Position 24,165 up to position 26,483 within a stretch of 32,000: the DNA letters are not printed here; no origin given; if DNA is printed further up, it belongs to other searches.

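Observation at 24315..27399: Translationally coupled MoxR AAA+ ATPase and an unusually large CoxE-like VWA/MIDAS protein inside the ribosomal-gene neighbourhood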

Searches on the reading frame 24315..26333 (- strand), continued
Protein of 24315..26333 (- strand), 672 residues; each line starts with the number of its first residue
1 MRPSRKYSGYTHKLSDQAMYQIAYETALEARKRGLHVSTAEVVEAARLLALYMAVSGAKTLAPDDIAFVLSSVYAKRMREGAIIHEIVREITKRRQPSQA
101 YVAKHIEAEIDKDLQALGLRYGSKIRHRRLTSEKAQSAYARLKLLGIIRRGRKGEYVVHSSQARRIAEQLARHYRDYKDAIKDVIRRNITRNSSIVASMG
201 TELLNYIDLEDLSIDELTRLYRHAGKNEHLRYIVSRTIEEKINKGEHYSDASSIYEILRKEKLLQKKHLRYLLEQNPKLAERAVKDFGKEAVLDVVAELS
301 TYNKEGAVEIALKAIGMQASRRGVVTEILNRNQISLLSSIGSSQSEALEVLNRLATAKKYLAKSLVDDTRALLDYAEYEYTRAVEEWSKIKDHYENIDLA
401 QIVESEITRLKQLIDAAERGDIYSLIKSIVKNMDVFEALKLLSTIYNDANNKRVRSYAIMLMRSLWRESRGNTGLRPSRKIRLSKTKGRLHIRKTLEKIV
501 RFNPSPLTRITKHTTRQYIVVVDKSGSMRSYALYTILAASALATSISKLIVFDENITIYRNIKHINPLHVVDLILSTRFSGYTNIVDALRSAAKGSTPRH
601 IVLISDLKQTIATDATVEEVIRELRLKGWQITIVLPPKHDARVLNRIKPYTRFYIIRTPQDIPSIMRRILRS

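Call 48: search_solved_structures(query=A5, max_evalue=1, show_alignments=2)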
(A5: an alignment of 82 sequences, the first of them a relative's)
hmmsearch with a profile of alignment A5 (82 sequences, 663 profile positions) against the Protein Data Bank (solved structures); distinct sequences matched with E-value up to 1: 13.
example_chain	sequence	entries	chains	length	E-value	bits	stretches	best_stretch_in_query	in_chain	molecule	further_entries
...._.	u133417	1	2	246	0.00038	22.6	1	297-459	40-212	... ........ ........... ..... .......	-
7uni_A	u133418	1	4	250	0.00047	22.3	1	297-459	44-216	SP2-ZnPPaM designed chlorophyll dimer protein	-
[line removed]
4uos_A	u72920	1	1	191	0.00067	21.8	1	208-382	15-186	DESIGNED HELICAL BUNDLE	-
7udj_H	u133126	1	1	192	0.00076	21.6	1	376-461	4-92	De novo designed helical repeat protein RPB_PEW3_R4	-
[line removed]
9dt9_A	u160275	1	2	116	0.0051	18.9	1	354-457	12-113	231_C2_TrkA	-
1yvp_A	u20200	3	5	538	0.029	16.4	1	388-617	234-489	60-kDa SS-A/Ro ribonucleoprotein | 60 kDa SS-A/Ro ribonucleoprotein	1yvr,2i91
6on4_A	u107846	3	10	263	0.093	14.7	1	89-168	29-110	HTH-type transcriptional repressor NanR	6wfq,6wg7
1eq1_A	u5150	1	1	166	0.33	12.9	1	316-425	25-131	APOLIPOPHORIN-III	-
8flx_A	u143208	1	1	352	0.44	12.5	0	216-449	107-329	LK031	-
1y4c_A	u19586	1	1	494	0.7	11.8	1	267-461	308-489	Maltose binding protein fused with designed helical protein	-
5cwd_A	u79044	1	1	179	0.84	11.6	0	225-351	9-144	Designed helical repeat protein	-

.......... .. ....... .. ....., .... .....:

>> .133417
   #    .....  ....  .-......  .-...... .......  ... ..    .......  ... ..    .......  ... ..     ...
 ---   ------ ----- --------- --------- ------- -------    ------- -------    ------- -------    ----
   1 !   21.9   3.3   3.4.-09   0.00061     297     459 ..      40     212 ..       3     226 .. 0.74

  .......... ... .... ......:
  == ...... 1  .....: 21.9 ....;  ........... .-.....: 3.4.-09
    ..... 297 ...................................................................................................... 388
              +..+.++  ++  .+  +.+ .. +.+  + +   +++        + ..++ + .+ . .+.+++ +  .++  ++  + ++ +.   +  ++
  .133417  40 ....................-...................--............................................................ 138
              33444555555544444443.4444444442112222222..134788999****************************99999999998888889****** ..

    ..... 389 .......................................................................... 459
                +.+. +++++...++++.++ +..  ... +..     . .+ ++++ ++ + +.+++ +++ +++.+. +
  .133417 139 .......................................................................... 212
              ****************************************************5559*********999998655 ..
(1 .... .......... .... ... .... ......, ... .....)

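Call 53: predict_structure(alignment_id=A5)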
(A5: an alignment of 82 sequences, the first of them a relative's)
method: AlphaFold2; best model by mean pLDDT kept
length: 672 residues; sequences in the alignment: 82
mean_pLDDT: 91.8   pTM: 0.78
mean pLDDT of the five models: 91.8, 90.9, 90.3, 89.2, 88.3
residues with pLDDT >= 90: 535; 70-90: 113; 50-70: 10; < 50: 14
segments of 3 or more residues with pLDDT < 50: 1-14
pLDDT, mean of each block of 10 residues (from residue 1): 35 64 96 97 96 82 93 96 95 81 95 97 86 94 97 96 97 93 95 94 95 95 95 97 92 98 95 96 97 95 92 94 92 89 83 96 91 97 97 91 95 96 96 89 91 94 91 77 90 96 95 91 94 92 93 95 82 80 96 96 97 97 98 94 94 94 93 86
secondary structure, 60 per line:
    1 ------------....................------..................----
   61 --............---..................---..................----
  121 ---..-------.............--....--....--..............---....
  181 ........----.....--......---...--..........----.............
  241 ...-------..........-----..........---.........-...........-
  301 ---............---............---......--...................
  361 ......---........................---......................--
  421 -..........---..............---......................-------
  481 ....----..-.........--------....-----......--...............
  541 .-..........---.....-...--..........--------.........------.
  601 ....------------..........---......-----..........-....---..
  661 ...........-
elements in order: H13-32 H39-56 H63-74 H78-95 H99-116 H133-145 E148-151 E154-157 H160-173 H177-188 H193-197 H200-205 H214-223 H228-243 H251-260 H266-275 H279-287 H289-299 H304-315 H319-330 H334-339 H342-366 H370-393 H397-418 H422-431 H435-448 H452-473 E481-484 H492-500 E509-512 E518-523 H526-541 E546-552 E556-560 H567-576 H585-593 E600-604 H617-626 E630-635 H641-650 E652-655 H659-671

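Call 57: fold_search(model_id=the predicted structure, library=pdb)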
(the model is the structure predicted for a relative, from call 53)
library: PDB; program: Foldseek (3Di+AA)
matches with E <= 10: 711; with E <= 0.001: 33
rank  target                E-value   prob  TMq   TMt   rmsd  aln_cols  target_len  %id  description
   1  9qhe_G                1.3e-05  1.00  0.22  0.51   6.3       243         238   18  NorQD complex state 2 from Jhaorihella thermophila (released 2026-03-25)
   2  9qh8_G                4.3e-05  1.00  0.24  0.53   5.6       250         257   17  reduced NorQ-NorD VWA domain complex from Paracoccus denitrificans (released 2026-03-25)
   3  9qhd_G                4.3e-05  1.00  0.22  0.47   6.4       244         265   18  NorQD complex state 1 from Jhaorihella thermophila (released 2026-03-25)
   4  9nep_A                5.7e-05  1.00  0.20  0.25  20.1       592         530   11  Cryo-EM structure of Ro60/minimal misfolded pre-5S rRNA complex (released 2026-02-04)
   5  9qh6_G                6.5e-05  1.00  0.23  0.49   6.2       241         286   18  NorQ in complex with NorD VWA domain from Paracoccus denitrificans (released 2026-03-25)
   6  9nfa_A                7.1e-05  1.00  0.22  0.26  20.4       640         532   10  Cryo-EM structure of Ro60/La/minimal misfolded pre-5S rRNA complex with Fab, composite map (released 2026-02-04)
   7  9nf8_A                1.3e-04  1.00  0.20  0.25  19.8       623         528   10  Cryo-EM structure of Ro60/La/truncated misfolded human pre-5S rRNA complex with Fab, composite map (released 2026-02-04)
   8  1yvp_A                1.6e-04  1.00  0.20  0.25  18.0       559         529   11  Ro autoantigen complexed with RNAs (released 2005-06-07)
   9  2i91_A                2.0e-04  1.00  0.21  0.26  21.0       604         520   11  60kDa Ro autoantigen in complex with a fragment of misfolded RNA (released 2006-10-17)
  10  4igi                  2.2e-04  1.00  0.19  0.55   4.8       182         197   13  Crystal structure of the Collagen VI alpha3 N5 domain (released 2013-12-18)
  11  7nvr_6                2.6e-04  1.00  0.19  0.35   4.4       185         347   13  Human Mediator with RNA Polymerase II Pre-initiation complex (released 2021-05-05)
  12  1yvp_B                2.6e-04  1.00  0.21  0.25  20.8       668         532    9  Ro autoantigen complexed with RNAs (released 2005-06-07)
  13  2i91_B                2.7e-04  1.00  0.21  0.26  21.2       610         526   10  60kDa Ro autoantigen in complex with a fragment of misfolded RNA (released 2006-10-17)
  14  7egb_2                3.1e-04  1.00  0.19  0.37   4.4       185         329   13  TFIID-based holo PIC on SCP promoter (released 2021-05-05)
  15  6qt8                  3.1e-04  1.00  0.18  0.39  11.5       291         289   14  Crystal structure of Rea1-MIDAS domain from Chaetomium thermophilum (released 2019-08-07)
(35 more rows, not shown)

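Call 59: fold_search(model_id=the predicted structure, library=viral)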
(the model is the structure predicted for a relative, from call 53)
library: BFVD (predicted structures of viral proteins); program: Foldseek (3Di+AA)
matches with E <= 10: 389; with E <= 0.001: 27
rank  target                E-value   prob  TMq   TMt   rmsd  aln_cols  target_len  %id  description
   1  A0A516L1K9            6.0e-06  1.00  0.22  0.27  25.1       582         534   15  (no name in the UniProt tables at hand)
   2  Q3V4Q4                7.7e-06  1.00  0.18  0.14  20.2       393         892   16  Putative VWFA domain-containing protein ORF892 [Acidianus two-tailed virus]
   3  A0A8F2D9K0            2.2e-05  1.00  0.21  0.25  19.7       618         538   11  Ro-like RNA binding protein [Gordonia phage VanLee]
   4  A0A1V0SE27            2.5e-05  1.00  0.23  0.28  18.2       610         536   10  Uncharacterized protein [Indivirus ILV1]
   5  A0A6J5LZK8            4.4e-05  1.00  0.21  0.26  18.0       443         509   13  VWFA domain-containing protein [uncultured Caudovirales phage]
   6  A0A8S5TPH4            7.7e-05  1.00  0.21  0.24  26.8       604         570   12  VWFA domain-containing protein [Podoviridae sp. ct2iq11]
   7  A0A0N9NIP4            1.2e-04  1.00  0.20  0.18  14.3       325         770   16  (no name in the UniProt tables at hand)
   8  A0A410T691            1.2e-04  1.00  0.21  0.27  18.4       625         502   12  (no name in the UniProt tables at hand)
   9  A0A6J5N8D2            1.5e-04  1.00  0.23  0.27  21.6       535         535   13  VWFA domain-containing protein [uncultured Caudovirales phage]
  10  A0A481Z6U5            1.7e-04  1.00  0.21  0.30   3.5       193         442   18  von willebrand factor type A domain protein [Pithovirus LCPAC302]
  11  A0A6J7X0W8            1.8e-04  1.00  0.22  0.21  22.7       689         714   10  VWFA domain containing protein [uncultured Caudovirales phage]
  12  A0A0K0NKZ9            1.8e-04  1.00  0.20  0.20  33.4       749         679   11  Putative von Willebrand factor protein [Gordonia phage GMA3]
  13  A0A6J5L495            2.0e-04  1.00  0.19  0.20  24.7       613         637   10  VWFA domain containing protein [uncultured Caudovirales phage]
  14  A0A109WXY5            2.4e-04  1.00  0.20  0.33  19.4       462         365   13  (no name in the UniProt tables at hand)
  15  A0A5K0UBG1            2.5e-04  1.00  0.20  0.29   3.7       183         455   20  VWA-like protein [Yasminevirus sp. GU-2018]
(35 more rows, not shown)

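Call 67: search_protein_families(library=padloc, proteins=[window:24315-26333:-], max_evalue=0.01)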
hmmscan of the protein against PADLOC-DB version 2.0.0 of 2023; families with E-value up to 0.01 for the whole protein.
window:24315-26333:- (672 aa): 1 family
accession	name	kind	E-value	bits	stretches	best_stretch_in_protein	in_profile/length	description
PDLC03385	MTase_II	-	0.0083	13.5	0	26-73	43-90/336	Type II methyltransferase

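Call 68: search_protein_families(library=phrogs, proteins=[window:24315-26333:-], max_evalue=0.01)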
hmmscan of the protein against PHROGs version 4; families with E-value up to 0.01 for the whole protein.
window:24315-26333:- (672 aa): 1 family
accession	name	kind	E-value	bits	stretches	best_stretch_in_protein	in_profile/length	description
phrog_850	-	DNA, RNA and nucleotide metabolism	0.0094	15.8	0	516-611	282-395/476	RNA-binding protein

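Call 71: search_dna_similar(query=window:24315-26333:-, collection=phages, mode=protein, max_evalue=0.001, max_rows=10)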
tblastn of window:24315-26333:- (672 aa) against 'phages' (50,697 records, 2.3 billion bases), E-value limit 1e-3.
No match.

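Call 87: search_protein_families(library=pfam, alignment_id=A6, max_evalue=0.05)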
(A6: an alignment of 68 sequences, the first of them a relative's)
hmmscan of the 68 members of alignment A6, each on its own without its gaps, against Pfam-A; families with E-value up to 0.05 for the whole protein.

A. member 1, P0001 (672 aa): 3 families
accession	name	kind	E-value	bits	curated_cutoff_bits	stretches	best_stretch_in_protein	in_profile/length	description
PF05762.20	VWA_CoxE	-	2.9e-12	46.9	26.4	1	476-638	13-189/222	VWA domain containing CoxE-like protein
PF13519.12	VWA_2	-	0.00048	21.2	27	1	519-606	2-105/107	von Willebrand factor type A domain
PF12846.13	AAA_10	-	0.025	14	27.5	0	51-123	109-181/362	AAA-like domain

B. families by the number of members that match (of 68 scanned): 27 families (the first 25 are shown)
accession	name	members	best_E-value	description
PF05762.20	VWA_CoxE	66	1.8e-21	VWA domain containing CoxE-like protein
PF13519.12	VWA_2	53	2.5e-06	von Willebrand factor type A domain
PF00092.34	VWA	8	8.2e-05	von Willebrand factor type A domain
PF18934.5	DUF5682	4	9.9e-06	Family of unknown function (DUF5682)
PF09967.15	DUF2201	4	0.00035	VWA-like domain (DUF2201)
PF03448.22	MgtE_N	2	0.00014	MgtE intracellular N domain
PF01882.25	DUF58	2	0.0012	Protein of unknown function DUF58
PF13646.12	HEAT_2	2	0.037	HEAT repeats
PF16417.11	CNOT1_TTP_bind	1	0.0019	CCR4-NOT transcription complex subunit 1 TTP binding domain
PF14842.11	FliG_N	1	0.0026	FliG N-terminal domain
PF23130.1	IcmW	1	0.0065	IcmW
PF17864.7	AAA_lid_4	1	0.011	RuvB AAA lid domain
PF04157.22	EAP30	1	0.012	EAP30/Vps36 family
PF13174.12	TPR_6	1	0.014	Tetratricopeptide repeat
PF06175.17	MiaE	1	0.017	tRNA-(MS[2]IO[6]A)-hydroxylase (MiaE)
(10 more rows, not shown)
